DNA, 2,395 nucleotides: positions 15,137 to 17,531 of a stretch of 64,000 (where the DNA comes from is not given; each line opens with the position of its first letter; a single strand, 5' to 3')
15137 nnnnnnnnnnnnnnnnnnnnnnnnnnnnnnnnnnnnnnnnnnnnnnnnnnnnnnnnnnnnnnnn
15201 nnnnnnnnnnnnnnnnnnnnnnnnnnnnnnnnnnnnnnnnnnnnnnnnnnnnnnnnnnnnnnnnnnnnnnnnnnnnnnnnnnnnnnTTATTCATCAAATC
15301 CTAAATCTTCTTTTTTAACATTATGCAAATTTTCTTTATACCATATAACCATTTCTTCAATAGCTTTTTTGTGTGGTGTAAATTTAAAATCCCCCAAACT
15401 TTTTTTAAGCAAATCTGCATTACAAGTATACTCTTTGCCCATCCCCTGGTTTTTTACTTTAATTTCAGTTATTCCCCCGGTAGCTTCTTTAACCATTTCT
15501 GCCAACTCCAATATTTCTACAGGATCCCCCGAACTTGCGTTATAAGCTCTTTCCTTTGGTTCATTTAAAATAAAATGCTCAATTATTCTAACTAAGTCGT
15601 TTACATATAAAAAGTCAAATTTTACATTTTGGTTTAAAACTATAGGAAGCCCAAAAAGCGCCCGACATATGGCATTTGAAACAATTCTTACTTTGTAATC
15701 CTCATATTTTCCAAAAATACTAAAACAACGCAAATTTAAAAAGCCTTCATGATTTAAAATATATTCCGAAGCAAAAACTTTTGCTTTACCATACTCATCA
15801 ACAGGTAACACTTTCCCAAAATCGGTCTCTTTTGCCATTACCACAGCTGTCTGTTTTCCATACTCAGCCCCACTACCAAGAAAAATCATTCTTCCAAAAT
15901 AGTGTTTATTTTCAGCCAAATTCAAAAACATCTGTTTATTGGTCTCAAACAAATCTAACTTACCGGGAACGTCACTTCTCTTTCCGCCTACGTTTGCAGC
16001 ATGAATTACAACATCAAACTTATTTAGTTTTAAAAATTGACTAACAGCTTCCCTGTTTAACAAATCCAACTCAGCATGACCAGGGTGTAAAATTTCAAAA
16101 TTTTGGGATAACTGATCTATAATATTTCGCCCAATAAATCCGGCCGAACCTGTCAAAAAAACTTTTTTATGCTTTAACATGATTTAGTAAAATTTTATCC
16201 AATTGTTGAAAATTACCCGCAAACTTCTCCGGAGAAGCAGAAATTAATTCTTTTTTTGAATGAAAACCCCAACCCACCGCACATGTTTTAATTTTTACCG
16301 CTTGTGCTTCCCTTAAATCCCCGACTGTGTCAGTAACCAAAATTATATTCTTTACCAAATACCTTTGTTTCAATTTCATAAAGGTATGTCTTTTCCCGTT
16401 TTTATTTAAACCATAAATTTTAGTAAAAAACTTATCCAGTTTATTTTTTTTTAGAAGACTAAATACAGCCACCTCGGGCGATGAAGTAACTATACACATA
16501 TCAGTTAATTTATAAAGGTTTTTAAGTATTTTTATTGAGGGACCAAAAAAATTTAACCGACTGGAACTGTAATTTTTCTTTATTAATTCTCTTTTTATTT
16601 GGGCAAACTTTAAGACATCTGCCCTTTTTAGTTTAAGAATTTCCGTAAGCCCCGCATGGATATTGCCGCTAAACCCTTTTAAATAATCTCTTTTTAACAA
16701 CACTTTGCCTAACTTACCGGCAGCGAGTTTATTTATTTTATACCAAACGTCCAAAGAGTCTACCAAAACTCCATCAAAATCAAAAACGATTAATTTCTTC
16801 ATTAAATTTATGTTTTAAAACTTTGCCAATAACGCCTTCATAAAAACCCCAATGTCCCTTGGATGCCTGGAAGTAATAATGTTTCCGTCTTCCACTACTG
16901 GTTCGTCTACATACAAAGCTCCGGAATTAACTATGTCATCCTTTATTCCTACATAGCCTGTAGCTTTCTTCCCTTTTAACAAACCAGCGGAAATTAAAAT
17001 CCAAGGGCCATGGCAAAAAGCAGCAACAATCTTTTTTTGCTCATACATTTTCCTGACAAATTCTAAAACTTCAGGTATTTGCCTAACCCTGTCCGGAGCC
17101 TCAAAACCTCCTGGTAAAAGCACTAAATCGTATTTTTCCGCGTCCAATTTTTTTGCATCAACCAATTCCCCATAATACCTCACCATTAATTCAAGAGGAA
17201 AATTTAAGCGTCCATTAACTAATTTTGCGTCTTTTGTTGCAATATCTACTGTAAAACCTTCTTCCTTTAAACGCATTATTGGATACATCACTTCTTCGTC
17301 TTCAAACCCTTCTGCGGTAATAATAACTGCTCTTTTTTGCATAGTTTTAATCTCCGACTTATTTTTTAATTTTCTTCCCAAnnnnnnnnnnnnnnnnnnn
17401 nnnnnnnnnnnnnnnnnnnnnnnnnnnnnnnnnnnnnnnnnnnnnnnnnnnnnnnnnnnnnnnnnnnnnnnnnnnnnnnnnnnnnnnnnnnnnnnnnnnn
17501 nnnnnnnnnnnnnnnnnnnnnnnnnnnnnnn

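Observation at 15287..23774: Branched-chain / C-modified dideoxyhexose toolkit: ThDP-dependent ALS/YerE-like enzyme plus zinc-ribbon C-methyltransferase beside rfbF/rfbG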

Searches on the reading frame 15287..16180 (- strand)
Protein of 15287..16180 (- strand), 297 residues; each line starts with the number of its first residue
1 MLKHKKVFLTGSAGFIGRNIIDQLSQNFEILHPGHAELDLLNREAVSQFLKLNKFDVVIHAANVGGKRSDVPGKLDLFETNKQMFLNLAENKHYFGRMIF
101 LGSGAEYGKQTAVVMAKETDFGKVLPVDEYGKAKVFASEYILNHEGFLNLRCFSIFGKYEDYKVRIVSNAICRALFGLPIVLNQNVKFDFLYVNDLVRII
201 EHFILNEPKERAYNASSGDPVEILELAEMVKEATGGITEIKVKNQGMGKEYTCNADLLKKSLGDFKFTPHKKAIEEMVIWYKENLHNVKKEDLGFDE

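Call 4: search_protein_families(library=pfam, proteins=[window:15287-16180:-])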
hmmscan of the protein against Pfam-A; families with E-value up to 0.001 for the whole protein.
window:15287-16180:- (297 aa): 4 families
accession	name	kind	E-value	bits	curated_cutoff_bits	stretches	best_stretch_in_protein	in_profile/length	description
PF01370.27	Epimerase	-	2e-29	103.1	20.9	1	7-214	1-238/240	NAD dependent epimerase/dehydratase family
PF16363.11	GDP_Man_Dehyd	-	3.4e-11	43.6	27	1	37-245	58-278/332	GDP-mannose 4,6 dehydratase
PF04321.23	RmlD_sub_bind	-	2.2e-08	34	27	1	6-62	2-59/287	RmlD substrate binding domain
PF01073.25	3Beta_HSD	-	0.00021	20.8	22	0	110-198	126-223/280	3-beta hydroxysteroid dehydrogenase/isomerase family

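Call 5: search_protein_families(library=ncbifam, proteins=[window:15287-16180:-])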
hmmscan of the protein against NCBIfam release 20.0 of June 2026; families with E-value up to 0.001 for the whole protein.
window:15287-16180:- (297 aa): 11 families
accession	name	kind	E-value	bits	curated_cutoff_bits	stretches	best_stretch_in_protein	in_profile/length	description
NF047922.1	GDPFucSynFcl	equivalog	6.2e-18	65.3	500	1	4-119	2-121/308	GDP-L-fucose synthase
TIGR02197.1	heptose_epim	equivalog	6.2e-16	58.5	274.6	1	8-283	2-315/316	ADP-glyceromanno-heptose 6-epimerase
TIGR01179.1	galE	equivalog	4.2e-12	45.5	262.3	1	36-144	52-158/332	UDP-glucose 4-epimerase GalE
TIGR01181.1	dTDP_gluc_dehyt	equivalog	4.6e-12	45.6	365.1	1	39-287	58-317/321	dTDP-glucose 4,6-dehydratase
TIGR01214.1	rmlD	equivalog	5.5e-06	25.7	224.05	1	6-159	1-154/285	dTDP-4-dehydrorhamnose reductase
NF008360.0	PRK11150.1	equivalog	8.3e-05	21.9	452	0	99-258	112-281/310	ADP-glyceromanno-heptose 6-epimerase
NF050030.1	thlkprotThyD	equivalog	0.00023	20.4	400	0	187-232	203-248/305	thylakoid membrane protein ThyD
TIGR01777.1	yfcH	hypoth_equivalog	0.00028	20.6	207.35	0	7-30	1-24/292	TIGR01777 family oxidoreductase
NF007956.0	PRK10675.1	subfamily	0.00039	19.6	394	0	31-139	50-158/338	UDP-glucose 4-epimerase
NF047837.1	UDPAcbARedWbcJ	equivalog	0.0004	19.4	500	0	6-205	2-185/372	UDP-2-acetamido-2,6-beta-L-arabino-hexul-4-ose reductase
NF005754.0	PRK07578.1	equivalog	0.00052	19.9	167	1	5-62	1-63/200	short chain dehydrogenase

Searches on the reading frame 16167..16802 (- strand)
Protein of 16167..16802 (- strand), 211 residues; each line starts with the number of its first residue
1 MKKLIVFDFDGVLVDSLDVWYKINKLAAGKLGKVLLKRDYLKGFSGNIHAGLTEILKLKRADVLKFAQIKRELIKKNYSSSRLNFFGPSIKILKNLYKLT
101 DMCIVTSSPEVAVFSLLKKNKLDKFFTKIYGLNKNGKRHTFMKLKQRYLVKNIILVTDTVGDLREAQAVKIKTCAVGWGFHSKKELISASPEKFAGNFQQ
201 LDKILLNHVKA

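Call 4: search_protein_families(library=pfam, proteins=[window:16167-16802:-])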
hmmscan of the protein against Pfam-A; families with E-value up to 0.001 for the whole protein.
window:16167-16802:- (211 aa): 2 families
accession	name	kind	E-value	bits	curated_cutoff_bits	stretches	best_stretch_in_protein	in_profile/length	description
PF13419.12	HAD_2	-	1.5e-14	54.9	23.8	1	5-176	1-178/178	Haloacid dehalogenase-like hydrolase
PF00702.32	Hydrolase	-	7.4e-06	26.9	26.4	1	3-168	2-189/191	haloacid dehalogenase-like hydrolase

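Call 5: search_protein_families(library=ncbifam, proteins=[window:16167-16802:-])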
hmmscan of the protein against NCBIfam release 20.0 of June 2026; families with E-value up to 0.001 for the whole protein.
window:16167-16802:- (211 aa): 8 families
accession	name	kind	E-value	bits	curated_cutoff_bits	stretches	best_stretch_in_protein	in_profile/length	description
NF009695.0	PRK13222.1-2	equivalog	8.1e-11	41.8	225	1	2-206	6-223/226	phosphoglycolate phosphatase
NF009699.0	PRK13225.1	equivalog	1.3e-08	34.6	368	1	4-194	64-256/273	phosphoglycolate phosphatase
NF009698.0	PRK13223.1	equivalog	6.1e-07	28.9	466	1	2-199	13-223/272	phosphoglycolate phosphatase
NF009804.0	PRK13288.1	equivalog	7.7e-07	28.8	218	1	4-204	5-209/215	pyrophosphatase PpaX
TIGR01449.2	PGP_bact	equivalog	9.2e-06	25.3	180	1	5-199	1-207/213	phosphoglycolate phosphatase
TIGR02009.1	PGMB-YQAB-SF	subfamily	1.3e-05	25.4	153.35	1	5-130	4-134/186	beta-phosphoglucomutase family hydrolase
TIGR01454.1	AHBA_synth_RP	hypoth_equivalog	1.6e-05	24.7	246.65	0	150-200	148-198/205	AHBA synthesis associated protein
NF009697.0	PRK13222.1-4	equivalog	4.4e-05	22.9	327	1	5-201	10-218/232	phosphoglycolate phosphatase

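Call 72: search_solved_structures(query=window:16167-16802:-, max_evalue=0.001)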
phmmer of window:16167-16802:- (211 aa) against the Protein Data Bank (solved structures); distinct sequences matched with E-value up to 0.001: 2.
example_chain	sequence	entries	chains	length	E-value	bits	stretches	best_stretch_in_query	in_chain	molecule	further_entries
2ah5_A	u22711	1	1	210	2e-06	31.1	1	5-195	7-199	COG0546: Predicted phosphatases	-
3sd7_A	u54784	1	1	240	4.7e-05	26.6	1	3-206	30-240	Putative phosphatase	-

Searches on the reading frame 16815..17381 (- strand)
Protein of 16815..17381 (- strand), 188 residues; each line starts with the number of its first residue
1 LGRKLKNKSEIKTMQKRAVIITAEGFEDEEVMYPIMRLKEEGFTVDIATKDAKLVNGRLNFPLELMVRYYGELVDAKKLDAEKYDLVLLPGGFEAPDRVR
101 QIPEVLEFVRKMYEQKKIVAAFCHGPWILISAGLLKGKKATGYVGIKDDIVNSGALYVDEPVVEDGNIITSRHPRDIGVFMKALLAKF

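Call 4: search_protein_families(library=pfam, proteins=[window:16815-17381:-])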
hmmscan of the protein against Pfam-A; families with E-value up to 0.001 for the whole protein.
window:16815-17381:- (188 aa): 2 families
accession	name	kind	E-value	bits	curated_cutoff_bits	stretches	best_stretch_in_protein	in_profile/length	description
PF01965.30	DJ-1_PfpI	-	6.5e-48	163.1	26.6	1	16-186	1-164/165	DJ-1/PfpI family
PF17124.11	ThiJ_like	-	4.8e-07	30.2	30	0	81-132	82-141/186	ThiJ/PfpI family-like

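Call 5: search_protein_families(library=ncbifam, proteins=[window:16815-17381:-])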
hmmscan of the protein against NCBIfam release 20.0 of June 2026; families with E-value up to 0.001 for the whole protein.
window:16815-17381:- (188 aa): 8 families
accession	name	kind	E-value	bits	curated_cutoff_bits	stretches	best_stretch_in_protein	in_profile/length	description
TIGR01382.1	PfpI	subfamily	1.7e-44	151.3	139.05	1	19-186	3-166/169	DJ-1/PfpI/YhbO family deglycase/protease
NF040823.1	deglyc_PfpI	equivalog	5.1e-43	146.8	330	1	18-184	3-161/166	deglycase PfpI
TIGR01383.1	not_thiJ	equivalog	1.4e-22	80.3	131.25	1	18-174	2-154/180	DJ-1 family glyoxalase III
NF008605.0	PRK11574.1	equivalog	1.8e-10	40.9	252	1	15-174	2-158/196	protein deglycase YajL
NF003168.0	PRK04155.1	equivalog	5.9e-08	32.1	365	1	72-139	136-203/287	glyoxalase III HchA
TIGR01737.1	FGAM_synth_I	equivalog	4.7e-07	29.4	177.8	1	72-138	29-100/228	phosphoribosylformylglycinamidine synthase I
NF002957.0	PRK03619.1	equivalog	5.6e-06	25.9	212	1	71-138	29-101/222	phosphoribosylformylglycinamidine synthase subunit PurQ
NF008747.0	PRK11780.1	equivalog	3.8e-05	23.7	180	1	71-147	73-157/218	isoprenoid biosynthesis glyoxalase ElbB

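Call 73: search_solved_structures(query=window:16815-17381:-, max_evalue=1e-15)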
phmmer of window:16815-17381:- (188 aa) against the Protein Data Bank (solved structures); distinct sequences matched with E-value up to 1e-15: 17.
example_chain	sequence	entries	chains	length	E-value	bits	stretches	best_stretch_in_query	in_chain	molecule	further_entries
1g2i_A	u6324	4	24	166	2.6e-37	131.4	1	18-184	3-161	PROTEASE I | Deglycase PH1704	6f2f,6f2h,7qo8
6hf6_A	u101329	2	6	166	1e-36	129.4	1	18-184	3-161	Deglycase PH1704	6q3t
5tw0_A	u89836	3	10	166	1.8e-36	128.7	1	18-184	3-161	Peptidase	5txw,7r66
3l18_A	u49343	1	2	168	2.2e-35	125.1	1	17-183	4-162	Intracellular protease I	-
3fse_A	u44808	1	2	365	8.5e-34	119.9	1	15-187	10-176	two-domain protein containing DJ-1/ThiJ/PfpI-like and ferritin-like domains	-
3uk7_A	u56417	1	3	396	6.2e-32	113.8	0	18-187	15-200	Class I glutamine amidotransferase-like domain-containing protein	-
4ofw_A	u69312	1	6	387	9.2e-32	113.3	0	19-187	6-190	Protein DJ-1 homolog D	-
4ogg_A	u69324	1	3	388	1e-28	103.4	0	19-187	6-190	Protein DJ-1 homolog D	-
8r3n_B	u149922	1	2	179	4.9e-28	101.1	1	19-183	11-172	Protease PfpI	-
2vrn_A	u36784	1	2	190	1.8e-26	96.1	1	15-188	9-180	PROTEASE I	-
4y0n_A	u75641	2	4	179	2.4e-20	76.1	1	14-184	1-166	Uncharacterized protein SAV1875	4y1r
4y1f_A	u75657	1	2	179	6.3e-20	74.7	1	14-184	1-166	Uncharacterized protein SAV1875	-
4y1g_A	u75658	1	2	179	1.2e-19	73.8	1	14-184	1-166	Uncharacterized protein SAV1875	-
1oi4_A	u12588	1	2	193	1.3e-19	73.7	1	15-184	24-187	HYPOTHETICAL PROTEIN YHBO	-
4y1e_A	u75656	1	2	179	7.7e-19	71.2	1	14-184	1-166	Uncharacterized protein SAV1875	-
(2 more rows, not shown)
